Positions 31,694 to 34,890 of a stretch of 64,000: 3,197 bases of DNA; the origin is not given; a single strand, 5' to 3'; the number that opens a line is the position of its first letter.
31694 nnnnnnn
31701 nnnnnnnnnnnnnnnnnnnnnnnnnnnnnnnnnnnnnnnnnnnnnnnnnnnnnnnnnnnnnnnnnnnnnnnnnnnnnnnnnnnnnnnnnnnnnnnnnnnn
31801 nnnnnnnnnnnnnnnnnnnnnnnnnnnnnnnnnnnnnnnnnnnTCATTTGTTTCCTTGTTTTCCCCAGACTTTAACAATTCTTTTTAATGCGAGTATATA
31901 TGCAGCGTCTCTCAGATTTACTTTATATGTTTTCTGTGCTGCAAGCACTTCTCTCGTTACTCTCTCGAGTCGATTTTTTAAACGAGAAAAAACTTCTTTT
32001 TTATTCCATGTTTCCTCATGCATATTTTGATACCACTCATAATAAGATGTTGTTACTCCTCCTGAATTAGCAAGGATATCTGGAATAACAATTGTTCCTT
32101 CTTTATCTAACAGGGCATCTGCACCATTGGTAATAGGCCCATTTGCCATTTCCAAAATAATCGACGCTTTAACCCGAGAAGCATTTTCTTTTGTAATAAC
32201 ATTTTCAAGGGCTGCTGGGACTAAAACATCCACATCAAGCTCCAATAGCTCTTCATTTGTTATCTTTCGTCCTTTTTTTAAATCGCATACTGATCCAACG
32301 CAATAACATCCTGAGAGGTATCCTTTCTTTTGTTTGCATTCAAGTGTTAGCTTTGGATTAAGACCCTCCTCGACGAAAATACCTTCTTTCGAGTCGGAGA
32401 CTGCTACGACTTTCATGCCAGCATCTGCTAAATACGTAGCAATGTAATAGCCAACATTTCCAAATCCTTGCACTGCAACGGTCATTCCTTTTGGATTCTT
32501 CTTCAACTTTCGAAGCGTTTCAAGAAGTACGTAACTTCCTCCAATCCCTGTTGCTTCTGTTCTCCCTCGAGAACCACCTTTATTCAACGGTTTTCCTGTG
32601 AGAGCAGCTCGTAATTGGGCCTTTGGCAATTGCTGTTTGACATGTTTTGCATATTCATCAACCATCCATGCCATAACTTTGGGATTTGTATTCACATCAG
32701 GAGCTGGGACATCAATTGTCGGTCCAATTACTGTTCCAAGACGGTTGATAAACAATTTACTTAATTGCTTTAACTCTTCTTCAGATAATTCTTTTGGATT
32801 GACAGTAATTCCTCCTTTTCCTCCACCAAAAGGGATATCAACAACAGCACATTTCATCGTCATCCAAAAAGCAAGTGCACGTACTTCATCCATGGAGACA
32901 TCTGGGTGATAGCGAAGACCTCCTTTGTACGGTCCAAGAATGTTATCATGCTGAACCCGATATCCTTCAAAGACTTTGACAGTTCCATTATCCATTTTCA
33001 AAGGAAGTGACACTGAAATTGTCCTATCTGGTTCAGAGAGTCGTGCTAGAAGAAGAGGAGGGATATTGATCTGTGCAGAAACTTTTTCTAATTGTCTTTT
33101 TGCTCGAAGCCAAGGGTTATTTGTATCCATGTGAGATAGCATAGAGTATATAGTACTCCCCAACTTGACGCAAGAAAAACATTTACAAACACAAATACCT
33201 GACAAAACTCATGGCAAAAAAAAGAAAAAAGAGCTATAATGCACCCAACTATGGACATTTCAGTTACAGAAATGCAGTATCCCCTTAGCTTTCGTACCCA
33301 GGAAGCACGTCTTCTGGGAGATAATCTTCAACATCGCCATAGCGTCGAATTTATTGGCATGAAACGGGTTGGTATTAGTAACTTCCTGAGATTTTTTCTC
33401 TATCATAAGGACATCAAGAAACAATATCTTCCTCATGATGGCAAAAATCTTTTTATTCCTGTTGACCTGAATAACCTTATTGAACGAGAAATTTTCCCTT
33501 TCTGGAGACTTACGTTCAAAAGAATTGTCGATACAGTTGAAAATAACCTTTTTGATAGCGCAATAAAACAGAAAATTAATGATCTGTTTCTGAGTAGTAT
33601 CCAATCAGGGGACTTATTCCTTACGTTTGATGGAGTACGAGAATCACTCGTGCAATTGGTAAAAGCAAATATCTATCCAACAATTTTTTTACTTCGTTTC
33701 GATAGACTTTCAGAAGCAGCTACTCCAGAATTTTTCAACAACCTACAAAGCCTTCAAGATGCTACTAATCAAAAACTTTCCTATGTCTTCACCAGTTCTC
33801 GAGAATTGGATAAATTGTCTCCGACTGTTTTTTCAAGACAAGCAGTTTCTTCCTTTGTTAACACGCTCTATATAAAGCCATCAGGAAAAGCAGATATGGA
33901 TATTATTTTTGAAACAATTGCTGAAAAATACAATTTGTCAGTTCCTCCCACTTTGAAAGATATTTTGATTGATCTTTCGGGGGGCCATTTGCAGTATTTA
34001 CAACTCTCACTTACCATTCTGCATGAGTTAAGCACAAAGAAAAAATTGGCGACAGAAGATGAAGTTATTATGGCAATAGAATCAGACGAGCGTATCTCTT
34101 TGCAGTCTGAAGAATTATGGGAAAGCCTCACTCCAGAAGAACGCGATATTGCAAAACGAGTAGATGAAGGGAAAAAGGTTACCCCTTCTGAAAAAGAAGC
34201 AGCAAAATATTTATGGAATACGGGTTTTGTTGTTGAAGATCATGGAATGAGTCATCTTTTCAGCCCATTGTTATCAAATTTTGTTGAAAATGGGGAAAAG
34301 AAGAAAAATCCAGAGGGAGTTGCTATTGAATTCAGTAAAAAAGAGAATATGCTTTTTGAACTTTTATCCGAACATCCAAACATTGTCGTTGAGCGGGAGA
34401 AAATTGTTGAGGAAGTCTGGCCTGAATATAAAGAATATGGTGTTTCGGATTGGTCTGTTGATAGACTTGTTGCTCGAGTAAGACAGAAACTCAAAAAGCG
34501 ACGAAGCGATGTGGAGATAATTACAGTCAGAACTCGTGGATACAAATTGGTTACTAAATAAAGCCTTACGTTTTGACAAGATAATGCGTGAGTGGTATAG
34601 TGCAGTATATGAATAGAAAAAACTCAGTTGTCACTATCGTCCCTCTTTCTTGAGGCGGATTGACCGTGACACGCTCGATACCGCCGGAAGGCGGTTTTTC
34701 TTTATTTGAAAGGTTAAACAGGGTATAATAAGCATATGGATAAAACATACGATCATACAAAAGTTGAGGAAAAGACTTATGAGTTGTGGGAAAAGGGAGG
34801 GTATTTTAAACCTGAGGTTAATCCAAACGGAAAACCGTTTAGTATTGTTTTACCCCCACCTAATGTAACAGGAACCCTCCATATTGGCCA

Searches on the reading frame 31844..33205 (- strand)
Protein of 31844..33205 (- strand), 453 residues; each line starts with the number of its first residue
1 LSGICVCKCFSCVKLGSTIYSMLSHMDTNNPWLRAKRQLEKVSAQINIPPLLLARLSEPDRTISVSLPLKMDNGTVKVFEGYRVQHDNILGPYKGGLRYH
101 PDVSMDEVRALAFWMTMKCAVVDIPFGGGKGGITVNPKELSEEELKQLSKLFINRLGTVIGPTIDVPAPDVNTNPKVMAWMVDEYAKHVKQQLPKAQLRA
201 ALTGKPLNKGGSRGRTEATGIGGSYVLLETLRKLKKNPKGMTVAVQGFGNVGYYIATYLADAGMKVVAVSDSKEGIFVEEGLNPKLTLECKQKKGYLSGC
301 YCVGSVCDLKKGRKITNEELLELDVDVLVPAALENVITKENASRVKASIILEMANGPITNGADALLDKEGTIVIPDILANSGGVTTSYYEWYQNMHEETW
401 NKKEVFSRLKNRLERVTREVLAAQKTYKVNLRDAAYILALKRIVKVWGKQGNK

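Call 96: search_protein_families(library=pfam, proteins=[window:31844-33205:-], max_evalue=0.001)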
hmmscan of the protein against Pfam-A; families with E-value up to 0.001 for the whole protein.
window:31844-33205:- (453 aa): 3 families
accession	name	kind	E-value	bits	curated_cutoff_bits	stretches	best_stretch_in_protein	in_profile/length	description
PF00208.27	ELFV_dehydrog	-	2e-70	237.7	23.4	1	210-451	1-241/241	Glutamate/Leucine/Phenylalanine/Valine dehydrogenase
PF02812.23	ELFV_dehydrog_N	-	2.6e-57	192.5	25.3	1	59-186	1-128/129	Glu/Leu/Phe/Val dehydrogenase, dimerisation domain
PF02826.25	2-Hacid_dh_C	-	8.3e-05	22.5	25.1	1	234-274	30-70/178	D-isomer specific 2-hydroxyacid dehydrogenase, NAD binding domain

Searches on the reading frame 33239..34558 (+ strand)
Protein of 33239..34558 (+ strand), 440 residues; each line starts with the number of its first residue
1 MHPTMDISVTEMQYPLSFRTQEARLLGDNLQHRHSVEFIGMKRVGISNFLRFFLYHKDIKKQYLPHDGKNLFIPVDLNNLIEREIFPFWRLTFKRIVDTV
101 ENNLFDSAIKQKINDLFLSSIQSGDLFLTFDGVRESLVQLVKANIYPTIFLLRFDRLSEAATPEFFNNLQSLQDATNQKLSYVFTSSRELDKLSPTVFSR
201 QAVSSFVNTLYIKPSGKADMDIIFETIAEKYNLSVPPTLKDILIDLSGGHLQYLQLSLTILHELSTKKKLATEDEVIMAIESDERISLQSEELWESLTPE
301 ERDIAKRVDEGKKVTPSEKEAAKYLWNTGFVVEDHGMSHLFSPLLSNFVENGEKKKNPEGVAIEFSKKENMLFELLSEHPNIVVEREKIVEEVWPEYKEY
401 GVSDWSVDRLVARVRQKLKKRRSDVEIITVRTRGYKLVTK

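Call 3: search_protein_families(library=pfam, proteins=[window:33239-34558:+], max_evalue=1)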
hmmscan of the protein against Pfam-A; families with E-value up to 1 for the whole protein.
window:33239-34558:+ (440 aa): 5 families
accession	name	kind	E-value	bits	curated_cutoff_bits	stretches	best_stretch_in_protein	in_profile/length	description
PF00486.34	Trans_reg_C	-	4.4e-16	59.1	26.2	1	362-437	3-77/77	Transcriptional regulatory protein, C terminal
PF13905.12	Thioredoxin_8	-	0.013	16.2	27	1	332-388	10-67/94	Thioredoxin-like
PF06794.17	UPF0270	-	0.039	14.5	25.6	0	393-421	21-49/69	Uncharacterised protein family (UPF0270)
PF01935.23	DUF87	-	0.077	13.5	23.2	1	373-423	98-149/220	Helicase HerA, central domain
PF20726.3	Nairovirus_Gn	-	0.15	11.5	26.5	1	221-262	105-146/322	Nairovirus, structural glycoprotein Gn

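Call 4: search_protein_families(library=ncbifam, proteins=[window:33239-34558:+], max_evalue=1)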
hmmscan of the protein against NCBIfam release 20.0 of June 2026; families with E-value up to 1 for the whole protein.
window:33239-34558:+ (440 aa): 29 families (the best 25 are shown)
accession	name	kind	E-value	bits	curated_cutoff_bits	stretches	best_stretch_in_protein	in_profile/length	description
TIGR02154.1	PhoB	equivalog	6.7e-09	35.4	296.2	1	357-437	147-225/226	phosphate regulon transcriptional regulator PhoB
NF053854.1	RespRegPhoBBctds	equivalog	1e-08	34.8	270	1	353-436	144-223/225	two-component system response regulator PhoB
NF045944.1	ResRegRpaBCyano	equivalog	3.6e-08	33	330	1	357-436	146-226/229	response regulator transcription factor RpaB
NF041734.1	resp_reg_RppA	equivalog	7.4e-08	32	250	1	355-437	147-227/229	two-component system response regulator RppA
NF051850.1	RespRegRprY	equivalog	5.3e-07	29.3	370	1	363-439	155-228/234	response regulator transcription factor RprY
NF041733.1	resp_reg_CseB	equivalog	1.3e-06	28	350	1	359-438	154-227/228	two-component system response regulator CseB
NF041209.1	resp_regPieR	equivalog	2.6e-06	27.2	450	1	366-437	159-227/231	two component system response regulator PieR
NF040534.1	resp_reg_YycF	equivalog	3.3e-06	26.5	340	1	359-437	150-227/231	response regulator YycF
NF045914.1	RespRegNblR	equivalog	8.5e-06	25.5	300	1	358-437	148-225/228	response regulator transcription factor NblR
NF007546.0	PRK10161.1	equivalog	1.3e-05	24.9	471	1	363-439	153-227/229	phosphate response regulator transcription factor PhoB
NF007540.1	PRK10153.1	equivalog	1.6e-05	24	400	1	372-439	36-102/516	lysine decarboxylation/transport transcriptional activator CadC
NF040689.1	MtrAB_MtrA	equivalog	9.1e-05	21.9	300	1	358-436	140-217/219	MtrAB system response regulator MtrA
NF008296.0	PRK11083.1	equivalog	9.2e-05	22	273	1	360-437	149-225/228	two-component system response regulator CreB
NF008199.0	PRK10955.1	equivalog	0.00011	22.2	341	1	350-439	142-230/232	envelope stress response regulator transcription factor CpxR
NF008034.0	PRK10766.1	equivalog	0.00027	20.5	275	1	355-438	150-227/231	two-component system response regulator TorR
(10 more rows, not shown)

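Call 8: find_homologous_proteins(query=window:33239-34558:+)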
Query window:33239-34558:+ (440 aa): 1622 proteins with E <= 0.001 among 8000 candidates; the best 120 are listed.
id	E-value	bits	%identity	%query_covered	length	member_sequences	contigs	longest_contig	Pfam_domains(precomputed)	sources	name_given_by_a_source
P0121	9.6e-284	959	100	99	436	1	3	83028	PF00486.35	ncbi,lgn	-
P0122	3.0e-257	871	88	99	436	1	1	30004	PF00486.35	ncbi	-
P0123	3.5e-256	868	89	99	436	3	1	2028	PF00486.35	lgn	-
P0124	1.0e-249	847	86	99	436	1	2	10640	PF00486.35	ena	-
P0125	8.9e-248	840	85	99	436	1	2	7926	PF00486.35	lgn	-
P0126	2.3e-245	832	85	99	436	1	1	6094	PF00486.35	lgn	-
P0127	2.2e-222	757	78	99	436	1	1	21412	PF00486.35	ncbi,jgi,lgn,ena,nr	ncbi:MAG TPA: helix-turn-helix domain-containing protein [Candidatus Saccharimonadales bacterium]|nr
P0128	5.7e-217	739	76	99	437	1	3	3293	PF00486.35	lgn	-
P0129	5.1e-213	726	75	99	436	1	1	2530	PF00486.35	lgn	-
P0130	4.6e-204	696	71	99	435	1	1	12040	PF00486.35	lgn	-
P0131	4.7e-204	696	72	99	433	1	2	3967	PF00486.35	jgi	-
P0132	9.7e-204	695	71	99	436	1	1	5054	PF00486.35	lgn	-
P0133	1.6e-203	694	71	99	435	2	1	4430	PF00486.35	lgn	-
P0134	2.8e-203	694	72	99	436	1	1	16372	PF00486.35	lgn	-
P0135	3.1e-201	687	71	99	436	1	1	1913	PF00486.35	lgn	-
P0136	9.5e-199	679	68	99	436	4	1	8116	PF00486.35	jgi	jgi:hypothetical protein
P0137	3.3e-198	677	71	99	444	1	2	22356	PF00486.35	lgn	-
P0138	5.3e-198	676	70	99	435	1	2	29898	PF00486.35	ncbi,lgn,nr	ncbi:MAG TPA: helix-turn-helix domain-containing protein [Patescibacteria group bacterium]|nr:helix-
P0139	5.3e-197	673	70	99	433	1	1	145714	PF00486.35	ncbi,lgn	-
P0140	6.4e-196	669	68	99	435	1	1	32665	PF00486.35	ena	-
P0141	1.1e-193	662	68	99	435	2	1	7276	PF00486.35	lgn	-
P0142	4.4e-185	634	67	99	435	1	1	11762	PF00486.35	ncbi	-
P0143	2.6e-184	631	66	99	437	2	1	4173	PF00486.35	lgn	-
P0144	4.4e-168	578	60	99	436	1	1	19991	PF00486.35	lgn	-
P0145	4.1e-165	568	58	99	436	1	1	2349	PF00486.35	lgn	-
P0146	2.5e-164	565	59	99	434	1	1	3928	PF00486.35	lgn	-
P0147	1.3e-163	563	59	99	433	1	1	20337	PF00486.35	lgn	-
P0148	3.3e-163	562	60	98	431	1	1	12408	PF00486.35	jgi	-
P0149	4.9e-163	561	58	99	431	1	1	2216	PF00486.35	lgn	-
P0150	1.4e-161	556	58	99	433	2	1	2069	PF00486.35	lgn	-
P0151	1.3e-160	553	59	99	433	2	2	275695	PF00486.35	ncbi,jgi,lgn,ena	-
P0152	7.3e-160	551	59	99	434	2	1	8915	PF00486.35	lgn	-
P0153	2.3e-158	546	58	99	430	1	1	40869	PF00486.35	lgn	-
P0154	3.5e-158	545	60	99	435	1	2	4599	PF00486.35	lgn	-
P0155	3.0e-157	542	58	99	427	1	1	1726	PF00486.35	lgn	-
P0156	3.5e-157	542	58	99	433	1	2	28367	PF00486.35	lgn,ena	-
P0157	1.5e-156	540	59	99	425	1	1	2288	PF00486.35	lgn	-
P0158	1.8e-156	539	58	100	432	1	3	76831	PF00486.35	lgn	-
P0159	2.5e-156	539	59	99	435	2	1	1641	PF00486.35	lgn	-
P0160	2.6e-156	539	56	99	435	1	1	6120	PF00486.35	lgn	-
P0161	2.9e-156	539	57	98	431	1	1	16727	PF00486.35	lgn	-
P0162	3.0e-156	539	58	99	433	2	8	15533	PF00486.35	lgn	-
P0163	3.9e-156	538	58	99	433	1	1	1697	PF00486.35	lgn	-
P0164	5.4e-156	538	58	99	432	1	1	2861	PF00486.35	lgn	-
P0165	1.1e-155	537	58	98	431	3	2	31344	PF00486.35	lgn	-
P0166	2.7e-155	536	57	99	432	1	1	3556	PF00486.35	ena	-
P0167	3.6e-155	535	57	99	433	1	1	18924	PF00486.35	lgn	-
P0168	9.9e-155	534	59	99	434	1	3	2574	PF00486.35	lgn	-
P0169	1.5e-152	527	55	98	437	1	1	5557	PF00486.35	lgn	-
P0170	3.2e-152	525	56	99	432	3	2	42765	PF00486.35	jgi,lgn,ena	-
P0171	1.1e-151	524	59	99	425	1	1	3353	PF00486.35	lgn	-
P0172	3.4e-151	522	56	98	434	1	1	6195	PF00486.35,PF14516.13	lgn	-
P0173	3.1e-150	519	56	99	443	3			PF00486.35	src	-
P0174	5.6e-150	518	55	99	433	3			PF00486.35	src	-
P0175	6.1e-150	518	55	99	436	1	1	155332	PF00486.35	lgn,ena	-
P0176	1.7e-149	516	55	99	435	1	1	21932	PF00486.35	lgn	-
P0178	7.7e-149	514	54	98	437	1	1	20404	PF00486.35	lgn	-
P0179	3.7e-148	512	57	99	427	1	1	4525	PF00486.35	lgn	-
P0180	2.0e-147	510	56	99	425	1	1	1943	PF00486.35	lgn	-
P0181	3.5e-147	509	55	99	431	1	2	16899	PF00486.35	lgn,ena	-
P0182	5.0e-147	508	54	98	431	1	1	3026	PF00486.35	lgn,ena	-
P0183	7.5e-147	508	56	99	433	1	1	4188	PF00486.35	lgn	-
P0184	4.1e-146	505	55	99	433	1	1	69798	PF00486.35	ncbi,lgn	-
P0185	4.6e-145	502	53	99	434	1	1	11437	PF00486.35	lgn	-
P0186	7.6e-145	501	54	99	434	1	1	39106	PF00486.35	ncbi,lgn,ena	-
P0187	1.5e-144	500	54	99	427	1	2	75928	PF00486.35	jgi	jgi:hypothetical protein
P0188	1.7e-144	500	55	99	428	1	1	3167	PF00486.35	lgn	-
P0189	2.1e-144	500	57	99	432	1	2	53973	PF00486.35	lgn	-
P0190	5.4e-144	498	55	99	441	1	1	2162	PF00486.35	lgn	-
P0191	1.2e-143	497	54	98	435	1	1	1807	PF00486.35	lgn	-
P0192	5.7e-143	495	55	98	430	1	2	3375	PF00486.35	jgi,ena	-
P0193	1.1e-142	494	50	98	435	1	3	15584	PF00486.35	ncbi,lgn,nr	ncbi:MAG: helix-turn-helix domain-containing protein [Candidatus Levybacteria bacterium]|nr:helix-tu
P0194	1.4e-142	494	52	98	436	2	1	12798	PF00486.35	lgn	-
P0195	2.1e-142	493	53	98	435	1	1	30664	PF00486.35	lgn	-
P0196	2.1e-142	493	55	99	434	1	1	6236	PF00486.35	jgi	jgi:DNA-binding winged helix-turn-helix (wHTH) protein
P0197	2.2e-142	493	55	99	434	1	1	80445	PF00486.35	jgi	-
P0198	2.7e-142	493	53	98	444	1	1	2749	PF00486.35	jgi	jgi:DNA-binding winged helix-turn-helix (wHTH) protein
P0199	2.8e-142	493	51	99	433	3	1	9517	PF00486.35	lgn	-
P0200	6.7e-142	491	53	99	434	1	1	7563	PF00486.35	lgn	-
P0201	6.8e-142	491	54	99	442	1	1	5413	PF00486.35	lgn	-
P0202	1.6e-141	490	56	99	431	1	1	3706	PF00486.35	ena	-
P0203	2.9e-141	489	51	99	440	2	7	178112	PF00486.35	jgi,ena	-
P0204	3.6e-141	489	53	99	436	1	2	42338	PF00486.35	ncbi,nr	ncbi:MAG: helix-turn-helix domain-containing protein [Candidatus Levybacteria bacterium]|nr:helix-tu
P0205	3.6e-141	489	52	99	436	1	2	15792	PF00486.35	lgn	-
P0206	1.1e-140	487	54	98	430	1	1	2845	PF00486.35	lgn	-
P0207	1.2e-140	487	54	99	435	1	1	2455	PF00486.35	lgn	-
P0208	1.4e-140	487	52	99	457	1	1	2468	PF00486.35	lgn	-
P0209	2.2e-140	486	52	99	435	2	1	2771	PF00486.35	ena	-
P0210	2.4e-140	486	54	99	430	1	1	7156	PF00486.35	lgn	-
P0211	3.0e-140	486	52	98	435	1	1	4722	PF00486.35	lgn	-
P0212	6.4e-140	485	52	99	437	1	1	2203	PF00486.35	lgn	-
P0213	6.6e-140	485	52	99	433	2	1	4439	PF00486.35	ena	-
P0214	7.1e-140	485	53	99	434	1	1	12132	PF00486.35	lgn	-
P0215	1.0e-139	484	54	98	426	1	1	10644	PF00486.35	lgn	-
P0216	1.8e-139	483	54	99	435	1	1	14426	PF00486.35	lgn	-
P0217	2.2e-139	483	52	99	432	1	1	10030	PF00486.35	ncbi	-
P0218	2.2e-139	483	53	99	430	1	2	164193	PF00486.35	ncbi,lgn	-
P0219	2.4e-139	483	53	99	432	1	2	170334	PF00486.35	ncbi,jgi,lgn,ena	-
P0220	2.7e-139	483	52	99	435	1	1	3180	PF00486.35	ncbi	-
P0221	3.0e-139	483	54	99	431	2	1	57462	PF00486.35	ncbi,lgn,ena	-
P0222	3.1e-139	483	51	99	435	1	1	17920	PF00486.35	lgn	-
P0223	3.4e-139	483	52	98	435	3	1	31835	PF00486.35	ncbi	-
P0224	3.9e-139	482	52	99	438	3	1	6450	PF00486.35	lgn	-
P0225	4.1e-139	482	52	99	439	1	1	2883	PF00486.35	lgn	-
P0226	4.5e-139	482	54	99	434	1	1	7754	PF00486.35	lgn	-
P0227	4.8e-139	482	51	99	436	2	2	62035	PF00486.35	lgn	-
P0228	4.8e-139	482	51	98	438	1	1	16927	PF00486.35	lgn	-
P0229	4.9e-139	482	52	97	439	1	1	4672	PF00486.35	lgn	-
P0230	5.8e-139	482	51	99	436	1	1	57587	PF00486.35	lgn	-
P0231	8.2e-139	481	53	99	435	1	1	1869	PF00486.35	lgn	-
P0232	1.1e-138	481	50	99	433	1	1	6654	PF00486.35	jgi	jgi:hypothetical protein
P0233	1.3e-138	481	53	99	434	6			PF00486.35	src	-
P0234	1.4e-138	481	52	98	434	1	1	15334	PF00486.35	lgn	-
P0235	1.4e-138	481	53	98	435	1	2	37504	PF00486.35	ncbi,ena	-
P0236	1.6e-138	480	52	99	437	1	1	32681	PF00486.35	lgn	-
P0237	1.6e-138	480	53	98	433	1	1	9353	PF00486.35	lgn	-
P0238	2.3e-138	480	50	99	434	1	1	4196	PF00486.35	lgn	-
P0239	2.4e-138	480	52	99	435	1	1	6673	PF00486.35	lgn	-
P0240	3.0e-138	479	50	99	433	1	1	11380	PF00486.35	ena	-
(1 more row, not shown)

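Call 19: find_encoding_contigs(protein=P0151, flank=8000, max_places=1)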
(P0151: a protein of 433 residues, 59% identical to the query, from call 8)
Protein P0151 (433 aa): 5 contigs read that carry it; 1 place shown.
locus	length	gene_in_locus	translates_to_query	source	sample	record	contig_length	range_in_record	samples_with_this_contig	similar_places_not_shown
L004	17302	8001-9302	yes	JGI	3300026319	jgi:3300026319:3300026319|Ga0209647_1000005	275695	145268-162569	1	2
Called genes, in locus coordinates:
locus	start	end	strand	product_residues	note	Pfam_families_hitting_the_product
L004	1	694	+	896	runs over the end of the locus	PF13196:DUF4012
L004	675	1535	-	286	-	-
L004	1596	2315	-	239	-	PF00730:HhH-GPD, PF00633:HHH (weak)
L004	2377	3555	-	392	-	PF00162:PGK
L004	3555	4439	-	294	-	PF01791:DeoC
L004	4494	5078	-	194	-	-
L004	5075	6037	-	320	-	PF00294:PfkB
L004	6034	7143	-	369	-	-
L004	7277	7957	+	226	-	-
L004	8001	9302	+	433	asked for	PF00486:Trans_reg_C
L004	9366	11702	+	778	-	PF00133:tRNA-synt_1, PF09334:tRNA-synt_1g, PF13603:tRNA-synt_1_2, PF09334:tRNA-synt_1g (weak), PF08264:Anticodon_1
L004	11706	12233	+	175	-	-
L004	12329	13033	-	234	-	PF01386:Ribosomal_L25p, PF14693:Ribosomal_TL5_C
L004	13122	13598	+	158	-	PF02075:RuvC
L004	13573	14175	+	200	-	PF06966:DUF1295 (weak), PF02544:Steroid_dh, PF04191:PEMT, PF04140:ICMT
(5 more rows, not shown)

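Call 73: find_related_loci(query=A4, collection=metagenome_contigs, flank=5000)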
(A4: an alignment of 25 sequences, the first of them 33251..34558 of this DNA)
Query A4 (436 aa) in metagenome_contigs; peptide patterns used: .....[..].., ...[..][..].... (x = any residue, [..] = any of these).
480 stretches matched a pattern; 331 encode a relative of the query (tblastn E <= 1e-3); the best 80 are kept; 80 distinct loci.
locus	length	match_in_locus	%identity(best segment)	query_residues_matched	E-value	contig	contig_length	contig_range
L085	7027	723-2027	68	1-435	0e+0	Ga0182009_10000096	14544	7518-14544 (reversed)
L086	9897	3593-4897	67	1-436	0e+0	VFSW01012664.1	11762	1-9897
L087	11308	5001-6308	78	1-436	0e+0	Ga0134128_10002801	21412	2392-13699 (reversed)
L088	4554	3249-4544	56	1-436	8e-166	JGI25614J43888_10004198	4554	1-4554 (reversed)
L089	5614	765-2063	55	1-436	5e-162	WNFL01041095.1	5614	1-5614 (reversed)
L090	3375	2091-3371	55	5-436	7e-160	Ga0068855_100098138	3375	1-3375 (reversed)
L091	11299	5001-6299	59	1-436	3e-170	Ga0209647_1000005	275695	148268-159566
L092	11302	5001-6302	52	1-435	3e-152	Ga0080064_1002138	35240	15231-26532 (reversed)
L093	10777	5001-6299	52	1-434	2e-151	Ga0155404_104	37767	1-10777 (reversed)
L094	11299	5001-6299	52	1-434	2e-151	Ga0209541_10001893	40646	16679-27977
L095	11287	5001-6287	53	1-434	2e-149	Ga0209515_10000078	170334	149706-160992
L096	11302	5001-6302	51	1-435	2e-149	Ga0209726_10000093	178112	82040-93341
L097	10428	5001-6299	50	1-435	5e-148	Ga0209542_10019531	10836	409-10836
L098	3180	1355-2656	52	1-435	4e-154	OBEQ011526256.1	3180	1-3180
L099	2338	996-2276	54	1-434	5e-157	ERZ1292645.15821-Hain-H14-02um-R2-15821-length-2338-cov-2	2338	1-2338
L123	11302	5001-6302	51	1-436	2e-138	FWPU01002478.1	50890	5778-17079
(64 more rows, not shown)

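Call 102: search_protein_families(library=pfam, proteins=[L123:2148-3467:-, L091:4277-4954:+], max_evalue=0.01)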
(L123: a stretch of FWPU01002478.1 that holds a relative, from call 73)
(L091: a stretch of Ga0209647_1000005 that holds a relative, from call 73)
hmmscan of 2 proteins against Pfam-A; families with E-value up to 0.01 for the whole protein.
L123:2148-3467:- (439 aa): 2 families
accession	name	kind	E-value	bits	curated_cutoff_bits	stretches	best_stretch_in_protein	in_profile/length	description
PF01116.26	F_bP_aldolase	-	5.9e-17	62.5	25.5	1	81-361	9-243/277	Fructose-bisphosphate aldolase class-II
PF08013.17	GatZ_KbaZ-like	-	0.0068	15.5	26.7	0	128-250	56-181/420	D-tagatose-1,6-bisphosphate aldolase subunit GatZ/KbaZ-like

L091:4277-4954:+ (226 aa): 1 family
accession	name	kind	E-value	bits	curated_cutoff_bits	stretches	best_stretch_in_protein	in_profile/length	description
PF24983.1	DUF7774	-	0.00037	21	26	0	31-71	8-48/97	Domain of unknown function (DUF7774)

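Call 108: search_protein_families(library=padloc, proteins=[window:33251-34558:+], max_evalue=0.01)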
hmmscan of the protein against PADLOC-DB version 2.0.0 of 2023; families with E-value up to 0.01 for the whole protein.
window:33251-34558:+ (436 aa): 0 families

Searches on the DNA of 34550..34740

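Call 98: search_rna_families(source=window, start=34550, end=34740, threshold=evalue, max_evalue=1)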
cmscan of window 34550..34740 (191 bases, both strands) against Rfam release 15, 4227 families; matches with E-value up to 1: 1.
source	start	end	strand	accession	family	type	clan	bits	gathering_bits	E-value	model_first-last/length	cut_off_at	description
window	34660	34706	-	RF02416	TCV_H4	Cis-reg;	-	17.9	50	0.71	1-51/51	no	Turnip crinkle virus 3'UTR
